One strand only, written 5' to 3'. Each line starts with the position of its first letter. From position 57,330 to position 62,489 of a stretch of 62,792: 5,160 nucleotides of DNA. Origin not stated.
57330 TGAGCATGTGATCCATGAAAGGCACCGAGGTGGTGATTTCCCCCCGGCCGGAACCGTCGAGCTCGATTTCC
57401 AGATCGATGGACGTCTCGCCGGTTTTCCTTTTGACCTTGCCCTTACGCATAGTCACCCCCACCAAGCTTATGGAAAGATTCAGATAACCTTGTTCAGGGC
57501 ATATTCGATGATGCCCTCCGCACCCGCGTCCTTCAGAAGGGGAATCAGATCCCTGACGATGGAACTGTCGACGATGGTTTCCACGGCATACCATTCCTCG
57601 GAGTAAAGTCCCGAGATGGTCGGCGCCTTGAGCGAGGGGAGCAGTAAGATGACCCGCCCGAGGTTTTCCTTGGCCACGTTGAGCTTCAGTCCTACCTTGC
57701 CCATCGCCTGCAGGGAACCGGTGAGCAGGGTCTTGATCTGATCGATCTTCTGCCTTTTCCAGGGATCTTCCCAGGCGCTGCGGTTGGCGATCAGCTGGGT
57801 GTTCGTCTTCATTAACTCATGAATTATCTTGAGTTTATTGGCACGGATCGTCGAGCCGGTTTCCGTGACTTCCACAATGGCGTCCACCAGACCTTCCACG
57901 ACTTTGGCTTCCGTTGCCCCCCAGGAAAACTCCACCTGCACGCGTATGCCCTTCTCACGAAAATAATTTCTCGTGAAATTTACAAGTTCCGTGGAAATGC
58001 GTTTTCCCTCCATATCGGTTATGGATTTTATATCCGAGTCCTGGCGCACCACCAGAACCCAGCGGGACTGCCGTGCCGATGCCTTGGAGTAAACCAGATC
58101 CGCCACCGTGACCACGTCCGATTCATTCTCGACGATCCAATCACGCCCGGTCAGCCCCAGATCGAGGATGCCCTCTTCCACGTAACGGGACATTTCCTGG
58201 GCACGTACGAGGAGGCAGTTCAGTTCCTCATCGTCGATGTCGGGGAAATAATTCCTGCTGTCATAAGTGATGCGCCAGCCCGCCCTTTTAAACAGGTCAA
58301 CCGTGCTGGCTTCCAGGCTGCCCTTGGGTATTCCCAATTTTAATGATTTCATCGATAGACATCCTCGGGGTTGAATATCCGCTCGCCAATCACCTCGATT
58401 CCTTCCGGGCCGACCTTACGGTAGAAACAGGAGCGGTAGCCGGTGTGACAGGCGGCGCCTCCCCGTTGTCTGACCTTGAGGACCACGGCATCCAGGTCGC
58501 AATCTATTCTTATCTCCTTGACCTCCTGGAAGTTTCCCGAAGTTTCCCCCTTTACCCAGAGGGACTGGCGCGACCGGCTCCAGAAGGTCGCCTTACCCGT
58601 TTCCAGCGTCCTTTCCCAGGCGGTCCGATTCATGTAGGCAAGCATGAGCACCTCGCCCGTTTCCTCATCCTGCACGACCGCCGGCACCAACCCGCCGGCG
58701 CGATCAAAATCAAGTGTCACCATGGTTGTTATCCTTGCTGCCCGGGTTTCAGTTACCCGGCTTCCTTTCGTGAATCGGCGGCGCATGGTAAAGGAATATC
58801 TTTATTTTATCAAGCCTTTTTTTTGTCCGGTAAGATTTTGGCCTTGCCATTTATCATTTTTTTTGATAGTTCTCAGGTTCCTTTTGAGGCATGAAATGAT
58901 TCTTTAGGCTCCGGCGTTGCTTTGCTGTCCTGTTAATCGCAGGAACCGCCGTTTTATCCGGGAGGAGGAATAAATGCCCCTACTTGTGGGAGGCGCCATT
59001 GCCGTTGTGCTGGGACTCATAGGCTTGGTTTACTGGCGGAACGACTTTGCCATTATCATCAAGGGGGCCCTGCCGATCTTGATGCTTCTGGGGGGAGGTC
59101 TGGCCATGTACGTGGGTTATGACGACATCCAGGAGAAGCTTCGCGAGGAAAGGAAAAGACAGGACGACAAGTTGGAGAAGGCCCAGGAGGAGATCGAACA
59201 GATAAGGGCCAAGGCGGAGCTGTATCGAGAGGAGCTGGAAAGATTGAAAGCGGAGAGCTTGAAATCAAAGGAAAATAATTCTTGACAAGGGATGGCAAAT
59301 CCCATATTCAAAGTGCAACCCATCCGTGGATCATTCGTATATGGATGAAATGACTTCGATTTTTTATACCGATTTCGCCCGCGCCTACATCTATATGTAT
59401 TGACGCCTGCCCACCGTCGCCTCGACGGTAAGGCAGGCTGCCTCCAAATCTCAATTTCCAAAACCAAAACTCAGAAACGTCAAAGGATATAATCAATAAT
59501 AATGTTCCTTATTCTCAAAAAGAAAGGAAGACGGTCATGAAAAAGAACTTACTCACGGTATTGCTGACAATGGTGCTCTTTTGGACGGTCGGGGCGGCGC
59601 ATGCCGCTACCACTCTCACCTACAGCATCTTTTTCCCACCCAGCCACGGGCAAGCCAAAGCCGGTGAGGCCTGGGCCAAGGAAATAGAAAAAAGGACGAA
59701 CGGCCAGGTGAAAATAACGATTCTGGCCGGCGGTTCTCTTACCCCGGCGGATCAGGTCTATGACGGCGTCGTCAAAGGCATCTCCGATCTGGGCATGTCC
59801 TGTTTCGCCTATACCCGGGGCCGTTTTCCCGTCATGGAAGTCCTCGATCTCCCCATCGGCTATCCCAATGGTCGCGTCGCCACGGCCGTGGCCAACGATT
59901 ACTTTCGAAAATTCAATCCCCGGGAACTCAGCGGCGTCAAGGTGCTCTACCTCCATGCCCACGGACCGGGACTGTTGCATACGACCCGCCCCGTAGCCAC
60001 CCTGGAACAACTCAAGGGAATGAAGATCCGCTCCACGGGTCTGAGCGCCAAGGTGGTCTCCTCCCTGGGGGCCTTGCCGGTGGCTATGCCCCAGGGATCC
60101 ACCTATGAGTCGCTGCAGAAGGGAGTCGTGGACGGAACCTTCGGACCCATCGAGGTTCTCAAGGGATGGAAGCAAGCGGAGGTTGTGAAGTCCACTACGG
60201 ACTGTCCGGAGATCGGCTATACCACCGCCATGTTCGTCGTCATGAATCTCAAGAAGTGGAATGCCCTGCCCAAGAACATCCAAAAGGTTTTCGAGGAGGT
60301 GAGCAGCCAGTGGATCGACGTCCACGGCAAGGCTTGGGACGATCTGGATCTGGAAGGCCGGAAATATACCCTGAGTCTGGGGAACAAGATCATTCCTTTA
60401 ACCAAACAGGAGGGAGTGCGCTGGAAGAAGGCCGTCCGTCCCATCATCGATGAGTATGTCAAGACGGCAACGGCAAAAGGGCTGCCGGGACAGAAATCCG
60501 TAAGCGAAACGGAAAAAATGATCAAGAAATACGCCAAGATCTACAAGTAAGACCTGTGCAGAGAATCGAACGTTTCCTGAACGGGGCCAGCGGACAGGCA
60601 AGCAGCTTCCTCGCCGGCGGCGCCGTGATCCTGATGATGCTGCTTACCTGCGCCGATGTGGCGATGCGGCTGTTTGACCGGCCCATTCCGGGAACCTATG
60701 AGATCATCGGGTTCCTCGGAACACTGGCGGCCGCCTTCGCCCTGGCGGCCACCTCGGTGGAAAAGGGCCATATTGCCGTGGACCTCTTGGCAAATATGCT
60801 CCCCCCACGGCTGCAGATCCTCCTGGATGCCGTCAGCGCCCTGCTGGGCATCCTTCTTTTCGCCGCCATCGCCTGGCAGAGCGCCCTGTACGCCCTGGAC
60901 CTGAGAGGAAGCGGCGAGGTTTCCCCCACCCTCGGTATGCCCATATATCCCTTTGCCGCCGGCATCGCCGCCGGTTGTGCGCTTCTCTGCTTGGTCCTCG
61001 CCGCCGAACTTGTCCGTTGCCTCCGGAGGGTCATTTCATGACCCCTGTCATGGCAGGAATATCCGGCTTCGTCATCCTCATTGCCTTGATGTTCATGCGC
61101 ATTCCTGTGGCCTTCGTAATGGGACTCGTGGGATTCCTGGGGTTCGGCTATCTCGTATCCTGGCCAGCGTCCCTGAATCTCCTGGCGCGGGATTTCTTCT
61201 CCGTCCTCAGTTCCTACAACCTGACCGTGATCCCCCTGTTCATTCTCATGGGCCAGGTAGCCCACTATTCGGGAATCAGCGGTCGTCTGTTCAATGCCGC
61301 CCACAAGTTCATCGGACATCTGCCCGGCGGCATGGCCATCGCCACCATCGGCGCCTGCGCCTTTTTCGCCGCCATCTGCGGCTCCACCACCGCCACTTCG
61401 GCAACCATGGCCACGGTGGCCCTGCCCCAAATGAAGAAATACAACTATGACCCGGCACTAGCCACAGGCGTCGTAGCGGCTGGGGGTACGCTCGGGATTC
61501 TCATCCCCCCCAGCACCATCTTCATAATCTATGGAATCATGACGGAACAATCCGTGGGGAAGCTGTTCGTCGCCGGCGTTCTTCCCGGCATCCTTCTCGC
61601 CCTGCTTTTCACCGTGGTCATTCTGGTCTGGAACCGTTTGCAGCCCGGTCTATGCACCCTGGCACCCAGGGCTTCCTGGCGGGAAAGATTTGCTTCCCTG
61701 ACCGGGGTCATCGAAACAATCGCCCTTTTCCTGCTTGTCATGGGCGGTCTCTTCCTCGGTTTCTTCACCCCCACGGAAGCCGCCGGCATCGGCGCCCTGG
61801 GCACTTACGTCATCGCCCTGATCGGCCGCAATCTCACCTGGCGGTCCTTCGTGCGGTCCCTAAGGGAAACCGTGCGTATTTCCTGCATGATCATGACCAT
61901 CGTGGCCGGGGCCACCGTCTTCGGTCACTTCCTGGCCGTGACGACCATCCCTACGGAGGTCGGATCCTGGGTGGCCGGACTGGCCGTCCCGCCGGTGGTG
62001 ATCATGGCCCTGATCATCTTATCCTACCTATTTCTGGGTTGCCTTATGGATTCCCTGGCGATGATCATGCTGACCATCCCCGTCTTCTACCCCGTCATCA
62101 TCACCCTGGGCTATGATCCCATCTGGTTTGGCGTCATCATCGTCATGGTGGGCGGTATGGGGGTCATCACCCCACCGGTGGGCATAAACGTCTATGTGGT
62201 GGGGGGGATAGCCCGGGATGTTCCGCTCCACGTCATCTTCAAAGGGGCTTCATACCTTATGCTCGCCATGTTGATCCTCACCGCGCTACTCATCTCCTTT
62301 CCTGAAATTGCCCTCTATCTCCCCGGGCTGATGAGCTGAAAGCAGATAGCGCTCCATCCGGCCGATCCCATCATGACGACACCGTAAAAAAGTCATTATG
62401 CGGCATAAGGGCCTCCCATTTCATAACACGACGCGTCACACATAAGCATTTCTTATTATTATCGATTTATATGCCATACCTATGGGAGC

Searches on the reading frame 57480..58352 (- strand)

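Call 16: search_protein_families(library=pfam, proteins=[window:57480-58352:-], max_evalue=0.00001)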
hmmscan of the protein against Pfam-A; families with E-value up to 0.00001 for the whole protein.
window:57480-58352:- (290 aa): 2 families
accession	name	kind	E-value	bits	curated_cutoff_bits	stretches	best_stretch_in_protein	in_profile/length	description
PF01634.23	HisG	-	9.7e-47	159.3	25.5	1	50-210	1-156/158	ATP phosphoribosyltransferase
PF08029.16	HisG_C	-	2.3e-22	79.3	23.5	1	216-288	1-73/73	HisG, C-terminal domain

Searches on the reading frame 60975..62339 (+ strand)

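Call 16: search_protein_families(library=pfam, proteins=[window:60975-62339:+], max_evalue=0.00001)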
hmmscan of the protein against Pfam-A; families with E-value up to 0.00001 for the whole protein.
window:60975-62339:+ (454 aa): 1 family
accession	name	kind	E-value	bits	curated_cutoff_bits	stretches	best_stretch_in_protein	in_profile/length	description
PF06808.19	DctM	-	7.9e-98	328.4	23.8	1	32-445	1-413/413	Tripartite ATP-independent periplasmic transporter, DctM component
